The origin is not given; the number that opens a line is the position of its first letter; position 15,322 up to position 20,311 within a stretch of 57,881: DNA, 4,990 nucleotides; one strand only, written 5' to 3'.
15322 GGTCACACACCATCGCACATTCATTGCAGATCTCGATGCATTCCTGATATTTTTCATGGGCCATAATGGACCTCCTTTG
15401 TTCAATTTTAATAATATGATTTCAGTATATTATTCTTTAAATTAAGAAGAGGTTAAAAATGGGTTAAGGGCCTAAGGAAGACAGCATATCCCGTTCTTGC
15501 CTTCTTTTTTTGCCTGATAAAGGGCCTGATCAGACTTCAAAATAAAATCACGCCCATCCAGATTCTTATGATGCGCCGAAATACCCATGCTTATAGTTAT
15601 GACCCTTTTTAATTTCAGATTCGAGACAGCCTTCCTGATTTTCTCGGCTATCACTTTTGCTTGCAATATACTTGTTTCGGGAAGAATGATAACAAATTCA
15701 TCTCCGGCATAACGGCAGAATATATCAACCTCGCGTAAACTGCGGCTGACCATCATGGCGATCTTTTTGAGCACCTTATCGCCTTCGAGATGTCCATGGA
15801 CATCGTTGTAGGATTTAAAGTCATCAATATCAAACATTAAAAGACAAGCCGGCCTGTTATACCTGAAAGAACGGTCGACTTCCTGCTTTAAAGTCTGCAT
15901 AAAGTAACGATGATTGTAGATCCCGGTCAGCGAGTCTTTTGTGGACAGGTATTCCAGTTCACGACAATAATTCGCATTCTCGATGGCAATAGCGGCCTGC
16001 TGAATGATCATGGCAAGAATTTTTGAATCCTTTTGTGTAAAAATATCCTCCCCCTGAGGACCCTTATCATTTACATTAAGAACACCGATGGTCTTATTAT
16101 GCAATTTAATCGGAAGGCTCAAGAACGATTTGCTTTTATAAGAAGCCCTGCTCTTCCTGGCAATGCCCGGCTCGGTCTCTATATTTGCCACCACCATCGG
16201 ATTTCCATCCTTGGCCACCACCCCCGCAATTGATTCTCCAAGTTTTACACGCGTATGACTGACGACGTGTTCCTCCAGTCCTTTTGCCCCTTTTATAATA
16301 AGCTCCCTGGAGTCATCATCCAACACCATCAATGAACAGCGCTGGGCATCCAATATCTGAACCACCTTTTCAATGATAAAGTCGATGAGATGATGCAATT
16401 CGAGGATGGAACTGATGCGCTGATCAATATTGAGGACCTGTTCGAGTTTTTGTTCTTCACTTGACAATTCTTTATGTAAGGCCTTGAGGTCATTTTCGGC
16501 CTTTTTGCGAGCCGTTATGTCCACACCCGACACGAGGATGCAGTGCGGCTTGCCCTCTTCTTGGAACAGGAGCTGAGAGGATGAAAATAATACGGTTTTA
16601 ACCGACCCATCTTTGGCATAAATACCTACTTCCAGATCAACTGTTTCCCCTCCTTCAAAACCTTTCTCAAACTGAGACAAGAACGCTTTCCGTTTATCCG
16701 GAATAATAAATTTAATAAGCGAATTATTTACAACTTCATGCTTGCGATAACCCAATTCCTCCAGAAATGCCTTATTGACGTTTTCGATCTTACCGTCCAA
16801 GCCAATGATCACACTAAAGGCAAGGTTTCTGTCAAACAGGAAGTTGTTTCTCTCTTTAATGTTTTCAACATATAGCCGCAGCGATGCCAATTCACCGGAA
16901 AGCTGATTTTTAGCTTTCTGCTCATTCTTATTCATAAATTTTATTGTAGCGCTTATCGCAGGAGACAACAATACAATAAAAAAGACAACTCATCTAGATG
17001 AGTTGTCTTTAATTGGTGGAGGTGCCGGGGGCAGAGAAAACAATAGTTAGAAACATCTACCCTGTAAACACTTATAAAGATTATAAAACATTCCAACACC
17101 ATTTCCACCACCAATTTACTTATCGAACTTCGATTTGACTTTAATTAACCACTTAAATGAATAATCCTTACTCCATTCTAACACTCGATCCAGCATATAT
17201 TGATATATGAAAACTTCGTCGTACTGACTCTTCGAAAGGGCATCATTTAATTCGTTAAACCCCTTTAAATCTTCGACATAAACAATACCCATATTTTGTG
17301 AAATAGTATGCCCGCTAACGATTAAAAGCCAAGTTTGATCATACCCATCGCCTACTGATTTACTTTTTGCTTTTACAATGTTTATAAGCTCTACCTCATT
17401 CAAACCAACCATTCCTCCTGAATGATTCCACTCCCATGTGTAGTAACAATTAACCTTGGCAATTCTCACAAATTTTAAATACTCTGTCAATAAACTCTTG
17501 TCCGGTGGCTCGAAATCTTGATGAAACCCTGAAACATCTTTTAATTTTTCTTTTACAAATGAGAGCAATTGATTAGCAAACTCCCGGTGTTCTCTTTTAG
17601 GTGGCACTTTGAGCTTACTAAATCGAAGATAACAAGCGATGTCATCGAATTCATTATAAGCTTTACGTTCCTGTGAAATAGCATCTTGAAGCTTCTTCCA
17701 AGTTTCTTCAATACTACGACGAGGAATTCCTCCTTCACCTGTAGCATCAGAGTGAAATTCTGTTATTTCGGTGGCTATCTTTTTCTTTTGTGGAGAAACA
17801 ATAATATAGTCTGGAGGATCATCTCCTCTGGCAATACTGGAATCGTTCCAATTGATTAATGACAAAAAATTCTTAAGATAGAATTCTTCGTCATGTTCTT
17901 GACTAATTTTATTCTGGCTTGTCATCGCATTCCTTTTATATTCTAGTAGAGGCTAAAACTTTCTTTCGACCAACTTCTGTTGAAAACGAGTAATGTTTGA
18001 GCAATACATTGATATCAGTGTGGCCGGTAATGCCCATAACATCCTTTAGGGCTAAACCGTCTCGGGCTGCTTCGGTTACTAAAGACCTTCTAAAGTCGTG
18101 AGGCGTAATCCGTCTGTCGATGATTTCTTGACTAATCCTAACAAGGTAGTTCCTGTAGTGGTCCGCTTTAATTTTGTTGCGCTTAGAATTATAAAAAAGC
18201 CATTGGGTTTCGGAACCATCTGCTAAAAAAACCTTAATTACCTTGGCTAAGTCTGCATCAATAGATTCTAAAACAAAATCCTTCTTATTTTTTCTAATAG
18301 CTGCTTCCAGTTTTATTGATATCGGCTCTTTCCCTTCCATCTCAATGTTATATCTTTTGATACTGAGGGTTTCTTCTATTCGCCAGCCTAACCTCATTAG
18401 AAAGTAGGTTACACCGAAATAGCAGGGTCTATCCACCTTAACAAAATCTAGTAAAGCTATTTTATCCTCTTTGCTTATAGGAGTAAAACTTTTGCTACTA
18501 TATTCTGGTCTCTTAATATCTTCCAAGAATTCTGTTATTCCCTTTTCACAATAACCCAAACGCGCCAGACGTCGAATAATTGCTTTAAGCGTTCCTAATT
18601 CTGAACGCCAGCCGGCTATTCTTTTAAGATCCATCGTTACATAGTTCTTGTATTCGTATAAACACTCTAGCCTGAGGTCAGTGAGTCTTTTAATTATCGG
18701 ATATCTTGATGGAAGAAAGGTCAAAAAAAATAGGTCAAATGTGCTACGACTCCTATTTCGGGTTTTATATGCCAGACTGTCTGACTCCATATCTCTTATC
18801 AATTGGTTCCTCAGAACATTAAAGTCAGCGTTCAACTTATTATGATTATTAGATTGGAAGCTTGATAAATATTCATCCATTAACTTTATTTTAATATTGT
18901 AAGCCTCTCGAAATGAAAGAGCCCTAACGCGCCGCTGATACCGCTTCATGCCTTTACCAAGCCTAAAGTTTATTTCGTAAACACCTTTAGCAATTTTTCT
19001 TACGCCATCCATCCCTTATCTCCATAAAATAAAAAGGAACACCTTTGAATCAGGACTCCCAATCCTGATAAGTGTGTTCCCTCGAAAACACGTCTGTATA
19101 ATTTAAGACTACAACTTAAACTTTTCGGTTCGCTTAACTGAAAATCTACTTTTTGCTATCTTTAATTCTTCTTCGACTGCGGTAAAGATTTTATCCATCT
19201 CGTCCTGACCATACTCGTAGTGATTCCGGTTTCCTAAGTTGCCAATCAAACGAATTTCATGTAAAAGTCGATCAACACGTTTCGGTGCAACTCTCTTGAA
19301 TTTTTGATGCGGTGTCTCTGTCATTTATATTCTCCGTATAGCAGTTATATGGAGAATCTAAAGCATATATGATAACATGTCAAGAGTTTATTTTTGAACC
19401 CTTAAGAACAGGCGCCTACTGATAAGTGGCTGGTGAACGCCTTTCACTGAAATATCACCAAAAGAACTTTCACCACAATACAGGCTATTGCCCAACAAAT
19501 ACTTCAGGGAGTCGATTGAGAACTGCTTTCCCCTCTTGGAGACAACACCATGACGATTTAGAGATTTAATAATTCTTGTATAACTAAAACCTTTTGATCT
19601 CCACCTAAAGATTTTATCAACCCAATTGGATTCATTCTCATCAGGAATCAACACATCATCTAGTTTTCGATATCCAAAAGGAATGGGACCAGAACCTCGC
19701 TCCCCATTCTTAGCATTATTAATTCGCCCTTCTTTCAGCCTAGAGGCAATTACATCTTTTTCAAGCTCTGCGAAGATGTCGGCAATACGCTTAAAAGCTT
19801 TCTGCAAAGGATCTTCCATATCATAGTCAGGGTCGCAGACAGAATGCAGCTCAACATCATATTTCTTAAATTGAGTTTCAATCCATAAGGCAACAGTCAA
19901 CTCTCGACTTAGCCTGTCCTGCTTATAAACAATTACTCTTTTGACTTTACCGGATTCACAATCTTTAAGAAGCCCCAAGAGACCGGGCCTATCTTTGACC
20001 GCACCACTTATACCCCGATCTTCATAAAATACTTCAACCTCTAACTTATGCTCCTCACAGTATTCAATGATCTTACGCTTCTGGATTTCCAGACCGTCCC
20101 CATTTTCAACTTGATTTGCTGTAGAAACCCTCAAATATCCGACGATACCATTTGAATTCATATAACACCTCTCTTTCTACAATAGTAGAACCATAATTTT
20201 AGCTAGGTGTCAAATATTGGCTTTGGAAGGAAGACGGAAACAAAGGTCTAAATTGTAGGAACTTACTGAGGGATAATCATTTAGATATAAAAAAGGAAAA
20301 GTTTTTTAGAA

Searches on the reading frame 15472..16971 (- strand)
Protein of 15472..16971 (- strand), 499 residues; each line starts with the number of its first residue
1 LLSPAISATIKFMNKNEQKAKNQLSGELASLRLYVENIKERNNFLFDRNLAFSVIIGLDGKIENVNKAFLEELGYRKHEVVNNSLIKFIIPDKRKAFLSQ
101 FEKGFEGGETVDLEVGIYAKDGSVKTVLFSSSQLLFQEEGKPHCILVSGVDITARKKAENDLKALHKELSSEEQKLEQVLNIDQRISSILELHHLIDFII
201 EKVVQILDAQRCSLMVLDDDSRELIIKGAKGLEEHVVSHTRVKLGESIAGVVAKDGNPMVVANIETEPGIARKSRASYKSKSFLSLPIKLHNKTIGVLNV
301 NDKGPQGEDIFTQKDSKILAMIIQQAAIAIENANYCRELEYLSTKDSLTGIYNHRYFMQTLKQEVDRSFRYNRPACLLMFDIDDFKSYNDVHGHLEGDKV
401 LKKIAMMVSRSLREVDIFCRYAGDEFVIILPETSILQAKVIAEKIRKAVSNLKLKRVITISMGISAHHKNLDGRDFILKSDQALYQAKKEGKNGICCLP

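Call 44: search_protein_families(library=pfam, proteins=[window:15472-16971:-], max_evalue=0.01)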
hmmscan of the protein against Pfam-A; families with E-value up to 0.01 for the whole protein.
window:15472-16971:- (499 aa): 12 families
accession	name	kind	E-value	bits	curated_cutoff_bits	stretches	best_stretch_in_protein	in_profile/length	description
PF00990.26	GGDEF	-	3e-41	141.3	23.8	1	345-493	3-160/161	Diguanylate cyclase, GGDEF domain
PF13185.12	GAF_2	-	5.3e-17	62.7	28.6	1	191-331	3-136/136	GAF domain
PF01590.32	GAF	-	1.5e-14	55.1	22.4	1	192-330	2-133/133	GAF domain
PF13492.12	GAF_3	-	1.7e-12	48.3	27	1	192-332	2-129/129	GAF domain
PF08447.18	PAS_3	-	5.5e-09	36.6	25.6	1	64-146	3-86/89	PAS fold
PF13426.13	PAS_9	-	2.6e-08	34.5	27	1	55-153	6-102/103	PAS domain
PF00989.32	PAS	-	8e-06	26.3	22.6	1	54-135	15-97/113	PAS fold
PF22335.1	Cas10-Cmr2_palm2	-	1.2e-05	25.9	27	1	414-496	49-133/133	Cas10/Cmr2, second palm domain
PF08448.16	PAS_4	-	8.1e-05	23.3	23.1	1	55-156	10-109/110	PAS fold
PF24898.2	GGDEF_GdpP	-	0.0011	19.6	30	1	381-491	2-112/126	Cyclic-di-AMP phosphodiesterase GdpP-like, GGDEF domain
PF11849.14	DUF3369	-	0.0021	18.8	27.2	1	169-338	14-167/168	Domain of unknown function (DUF3369)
PF17853.6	GGDEF_2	-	0.0027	18.4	24.5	1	396-473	33-102/116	GGDEF-like domain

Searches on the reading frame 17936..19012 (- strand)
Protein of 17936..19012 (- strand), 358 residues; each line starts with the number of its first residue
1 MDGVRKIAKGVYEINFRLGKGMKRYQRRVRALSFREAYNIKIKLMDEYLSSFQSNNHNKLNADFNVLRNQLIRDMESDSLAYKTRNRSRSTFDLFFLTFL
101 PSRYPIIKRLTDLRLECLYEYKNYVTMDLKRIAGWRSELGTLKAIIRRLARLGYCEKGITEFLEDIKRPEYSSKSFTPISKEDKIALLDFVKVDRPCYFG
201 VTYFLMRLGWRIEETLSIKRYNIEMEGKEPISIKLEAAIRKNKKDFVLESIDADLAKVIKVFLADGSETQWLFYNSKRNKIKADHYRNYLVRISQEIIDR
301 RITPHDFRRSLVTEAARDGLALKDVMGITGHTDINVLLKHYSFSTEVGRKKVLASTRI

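Call 44: search_protein_families(library=pfam, proteins=[window:17936-19012:-], max_evalue=0.01)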
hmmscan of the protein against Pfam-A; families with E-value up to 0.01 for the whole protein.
window:17936-19012:- (358 aa): 1 family
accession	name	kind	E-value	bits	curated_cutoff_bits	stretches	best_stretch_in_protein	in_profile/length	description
PF00589.27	Phage_integrase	-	8.6e-15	55.4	27.1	1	202-342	28-166/172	Phage integrase family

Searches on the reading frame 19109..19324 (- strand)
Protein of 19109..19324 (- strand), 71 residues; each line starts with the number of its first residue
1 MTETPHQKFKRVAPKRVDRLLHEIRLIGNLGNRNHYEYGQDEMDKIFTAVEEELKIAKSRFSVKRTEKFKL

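Call 44: search_protein_families(library=pfam, proteins=[window:19109-19324:-], max_evalue=0.01)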
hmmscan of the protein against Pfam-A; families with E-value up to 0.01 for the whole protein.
window:19109-19324:- (71 aa): 0 families

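Call 93: search_protein_families(library=phrogs, proteins=[window:19109-19324:-], max_evalue=0.01)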
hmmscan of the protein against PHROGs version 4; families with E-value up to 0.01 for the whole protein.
window:19109-19324:- (71 aa): 1 family
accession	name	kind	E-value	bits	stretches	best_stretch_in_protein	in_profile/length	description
phrog_35258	-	unknown function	0.0023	19.6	1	6-63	26-84/113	-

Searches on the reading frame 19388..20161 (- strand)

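Call 44: search_protein_families(library=pfam, proteins=[window:19388-20161:-], max_evalue=0.01)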
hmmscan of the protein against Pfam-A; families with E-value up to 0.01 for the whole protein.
window:19388-20161:- (257 aa): 2 families
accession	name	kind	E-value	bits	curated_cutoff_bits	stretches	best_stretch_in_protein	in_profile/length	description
PF00239.26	Resolvase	-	5.6e-33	114.5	23.3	1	6-154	1-144/145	Resolvase, N terminal domain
PF07508.19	Recombinase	-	5.3e-14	52.7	21.1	1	176-257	2-97/102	Recombinase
